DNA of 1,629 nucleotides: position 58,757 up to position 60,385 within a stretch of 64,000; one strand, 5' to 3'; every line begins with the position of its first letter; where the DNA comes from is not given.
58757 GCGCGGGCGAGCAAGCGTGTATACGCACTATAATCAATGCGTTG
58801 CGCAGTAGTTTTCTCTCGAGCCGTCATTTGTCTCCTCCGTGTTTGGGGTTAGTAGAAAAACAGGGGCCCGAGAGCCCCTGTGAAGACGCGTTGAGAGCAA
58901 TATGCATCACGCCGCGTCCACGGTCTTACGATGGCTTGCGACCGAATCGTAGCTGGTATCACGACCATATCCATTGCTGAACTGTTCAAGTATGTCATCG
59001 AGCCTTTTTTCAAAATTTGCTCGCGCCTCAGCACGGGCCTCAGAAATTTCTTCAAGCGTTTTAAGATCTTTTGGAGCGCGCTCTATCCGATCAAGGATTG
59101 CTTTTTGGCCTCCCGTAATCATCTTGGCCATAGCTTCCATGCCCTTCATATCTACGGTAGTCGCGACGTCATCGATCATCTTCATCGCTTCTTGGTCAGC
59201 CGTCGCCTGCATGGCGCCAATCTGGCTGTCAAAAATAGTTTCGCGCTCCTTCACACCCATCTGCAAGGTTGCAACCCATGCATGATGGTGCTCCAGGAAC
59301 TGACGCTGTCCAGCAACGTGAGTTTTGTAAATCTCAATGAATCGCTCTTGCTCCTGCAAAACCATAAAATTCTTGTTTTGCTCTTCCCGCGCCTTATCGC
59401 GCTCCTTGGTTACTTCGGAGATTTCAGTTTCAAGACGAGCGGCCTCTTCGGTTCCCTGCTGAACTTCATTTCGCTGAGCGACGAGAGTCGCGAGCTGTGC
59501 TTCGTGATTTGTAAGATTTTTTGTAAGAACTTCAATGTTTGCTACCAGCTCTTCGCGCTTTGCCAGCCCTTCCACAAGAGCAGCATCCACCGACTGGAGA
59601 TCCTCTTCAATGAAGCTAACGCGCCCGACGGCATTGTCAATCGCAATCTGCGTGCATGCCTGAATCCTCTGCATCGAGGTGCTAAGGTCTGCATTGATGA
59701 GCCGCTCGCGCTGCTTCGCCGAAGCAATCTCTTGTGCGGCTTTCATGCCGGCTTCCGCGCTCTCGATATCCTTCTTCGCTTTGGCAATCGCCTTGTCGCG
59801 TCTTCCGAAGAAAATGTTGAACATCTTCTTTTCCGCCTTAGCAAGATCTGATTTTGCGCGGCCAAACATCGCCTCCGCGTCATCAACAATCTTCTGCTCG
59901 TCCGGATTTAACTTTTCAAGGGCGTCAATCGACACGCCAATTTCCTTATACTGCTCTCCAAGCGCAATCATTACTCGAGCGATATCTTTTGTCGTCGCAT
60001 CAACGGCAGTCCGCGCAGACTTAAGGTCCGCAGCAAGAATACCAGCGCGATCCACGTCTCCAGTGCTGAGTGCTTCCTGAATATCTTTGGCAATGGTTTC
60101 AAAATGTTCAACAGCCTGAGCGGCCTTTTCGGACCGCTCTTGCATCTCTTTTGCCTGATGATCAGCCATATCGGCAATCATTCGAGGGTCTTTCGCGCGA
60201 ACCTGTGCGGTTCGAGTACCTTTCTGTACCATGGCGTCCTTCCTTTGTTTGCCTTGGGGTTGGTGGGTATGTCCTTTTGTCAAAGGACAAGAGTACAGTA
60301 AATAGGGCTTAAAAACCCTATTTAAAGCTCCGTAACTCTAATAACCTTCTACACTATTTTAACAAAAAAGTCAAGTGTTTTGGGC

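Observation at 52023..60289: GC-rich six-gene translationally coupled operon: coiled-coil protein, two unknowns, classic-clade AAA+ ATPase, two membrane proteins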

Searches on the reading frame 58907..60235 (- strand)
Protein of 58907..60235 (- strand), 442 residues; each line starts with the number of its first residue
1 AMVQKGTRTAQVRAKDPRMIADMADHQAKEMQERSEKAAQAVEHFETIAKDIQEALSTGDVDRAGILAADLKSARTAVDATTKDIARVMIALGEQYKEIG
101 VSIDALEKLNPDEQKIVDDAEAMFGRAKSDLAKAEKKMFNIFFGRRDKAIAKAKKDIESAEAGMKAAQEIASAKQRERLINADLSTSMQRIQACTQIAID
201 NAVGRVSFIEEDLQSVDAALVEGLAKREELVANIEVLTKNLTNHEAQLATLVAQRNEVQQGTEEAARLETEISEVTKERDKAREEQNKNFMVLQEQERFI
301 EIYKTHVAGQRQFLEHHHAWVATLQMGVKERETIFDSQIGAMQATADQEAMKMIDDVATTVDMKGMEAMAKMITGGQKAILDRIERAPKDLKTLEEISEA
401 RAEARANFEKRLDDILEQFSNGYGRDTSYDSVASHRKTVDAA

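Call 4: search_protein_families(library=pfam, proteins=[window:58907-60235:-], max_evalue=1)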
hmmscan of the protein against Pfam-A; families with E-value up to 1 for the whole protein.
window:58907-60235:- (442 aa): 2 families
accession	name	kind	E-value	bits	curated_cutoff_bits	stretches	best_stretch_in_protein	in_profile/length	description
PF12487.13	DUF3703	-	0.032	14.6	22.3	1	283-332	11-60/109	Protein of unknown function (DUF3703)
PF00509.23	Hemagglutinin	-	0.24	10.2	31.8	1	66-121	361-416/550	Haemagglutinin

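Call 5: search_protein_families(library=padloc, proteins=[window:58907-60235:-], max_evalue=1)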
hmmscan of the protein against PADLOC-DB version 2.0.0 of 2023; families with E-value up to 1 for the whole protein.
window:58907-60235:- (442 aa): 2 families
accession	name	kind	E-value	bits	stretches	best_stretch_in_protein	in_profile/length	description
PDLC00006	DruC1|DruC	-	0.18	8.2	1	197-374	161-332/626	Unknown function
PDLC00551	JetC2|JetC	-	0.9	5.2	1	148-359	339-549/1365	DUF3584 domain; MukB-like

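Call 6: search_protein_families(library=ncbifam, proteins=[window:58907-60235:-], max_evalue=1)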
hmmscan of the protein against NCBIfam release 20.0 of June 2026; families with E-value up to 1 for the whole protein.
window:58907-60235:- (442 aa): 2 families
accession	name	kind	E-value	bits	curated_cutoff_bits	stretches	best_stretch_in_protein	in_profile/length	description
TIGR02168.1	SMC_prok_B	equivalog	5.1e-05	21.2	567.35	2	196-418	678-904/1181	chromosome segregation protein SMC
TIGR02169.1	SMC_prok_A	equivalog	0.79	7.3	729.4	1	211-419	682-892/1165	chromosome segregation protein SMC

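Call 23: search_solved_structures(query=A2, max_evalue=10)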
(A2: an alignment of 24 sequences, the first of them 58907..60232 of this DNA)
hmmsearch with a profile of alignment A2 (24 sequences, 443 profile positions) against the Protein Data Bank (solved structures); distinct sequences matched with E-value up to 10: 25.
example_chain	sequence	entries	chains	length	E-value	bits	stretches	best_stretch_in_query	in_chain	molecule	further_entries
2rm8_A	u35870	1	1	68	0.013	17.7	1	93-135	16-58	Sensory rhodopsin II transducer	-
4zry_B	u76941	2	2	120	0.042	16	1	189-255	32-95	Keratin, type II cytoskeletal 1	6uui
1gl2_B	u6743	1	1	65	0.053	15.7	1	73-124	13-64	SYNTAXIN 7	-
9rgy_A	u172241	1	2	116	0.064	15.4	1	190-277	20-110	sc-apCC3-CW-0NTT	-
9rgx_A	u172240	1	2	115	0.074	15.2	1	191-277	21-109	sc-apCC3-ACW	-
8rx1_G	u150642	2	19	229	0.097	14.8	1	218-287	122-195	CM1 | Ubiquitin-like protein SMT3,CDK5 regulatory subunit-associated protein 2,Microtubule-assoc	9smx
6gaj_A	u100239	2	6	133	0.2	13.8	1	186-280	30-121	Outer capsid protein sigma-1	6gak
1yig_A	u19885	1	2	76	0.23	13.5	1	252-288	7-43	Microtubule-associated protein RP/EB family member 1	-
1yib_A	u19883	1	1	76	0.24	13.5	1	252-288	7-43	Microtubule-associated protein RP/EB family member 1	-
22vl_b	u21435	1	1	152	0.3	13.2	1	211-309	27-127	ATP synthase subunit b, chloroplastic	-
6gao_A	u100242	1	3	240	0.39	12.8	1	187-280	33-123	Outer capsid protein sigma-1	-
1txq_B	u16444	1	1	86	0.4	12.8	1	253-288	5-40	Microtubule-associated protein RP/EB family member 1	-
6f6p_C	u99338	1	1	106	0.43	12.7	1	189-277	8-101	Rab-3A-interacting protein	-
4qkv_A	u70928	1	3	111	0.44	12.6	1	182-258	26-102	Polymerase I and transcript release factor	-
6f6p_A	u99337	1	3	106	0.48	12.5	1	188-277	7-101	Rab-3A-interacting protein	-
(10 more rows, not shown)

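Call 29: search_protein_families(library=pfam, alignment_id=A2, max_evalue=1)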
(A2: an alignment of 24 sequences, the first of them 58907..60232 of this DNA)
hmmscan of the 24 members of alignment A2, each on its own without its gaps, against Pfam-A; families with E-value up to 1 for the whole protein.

A. member 1, window:58907-60232:- (441 aa): 2 families
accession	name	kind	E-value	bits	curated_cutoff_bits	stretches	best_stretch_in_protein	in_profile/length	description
PF12487.13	DUF3703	-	0.032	14.6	22.3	1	282-331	11-60/109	Protein of unknown function (DUF3703)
PF00509.23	Hemagglutinin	-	0.24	10.3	31.8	1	65-120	361-416/550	Haemagglutinin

B. families by the number of members that match (of 24 scanned): 50 families (the first 25 are shown)
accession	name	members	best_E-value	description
PF04513.17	Baculo_PEP_C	4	0.015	Baculovirus polyhedron envelope protein, PEP, C terminus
PF01983.22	CofC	3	9.6e-05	Guanylyl transferase CofC like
PF04210.18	MtrG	3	0.045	Tetrahydromethanopterin S-methyltransferase, subunit G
PF11858.14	DUF3378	3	0.059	Domain of unknown function (DUF3378)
PF16516.10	CC2-LZ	2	0.0025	Leucine zipper of domain CC2 of NEMO, NF-kappa-B essential modulator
PF22373.2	MG491_central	2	0.019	Organelle protein MG491, central domain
PF18371.6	FAD_SOX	2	0.023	Flavin adenine dinucleotide (FAD)-dependent sulfhydryl oxidase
PF12325.13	TMF_TATA_bd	2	0.031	TATA element modulatory factor 1 TATA binding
PF04216.18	FdhE_N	2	0.1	FdhE, N-terminal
PF17262.7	Cas6b_C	2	0.27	Cas6b C-terminal domain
PF15278.12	Sec3_C_2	2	0.58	Sec3 exocyst complex subunit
PF14025.11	DUF4241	1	0.00049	Protein of unknown function (DUF4241)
PF05791.16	Bacillus_HBL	1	0.0028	Bacillus haemolytic enterotoxin (HBL)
PF05335.18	DUF745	1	0.0036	Protein of unknown function (DUF745)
PF15219.11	TEX12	1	0.0074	Testis-expressed 12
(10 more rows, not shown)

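Call 89: search_protein_families(library=phrogs, proteins=[window:58907-60232:-], max_evalue=0.01)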
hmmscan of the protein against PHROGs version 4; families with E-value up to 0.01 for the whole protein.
window:58907-60232:- (441 aa): 1 family
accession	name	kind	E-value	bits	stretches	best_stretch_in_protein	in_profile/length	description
phrog_711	-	unknown function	0.004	18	1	222-294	12-82/230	-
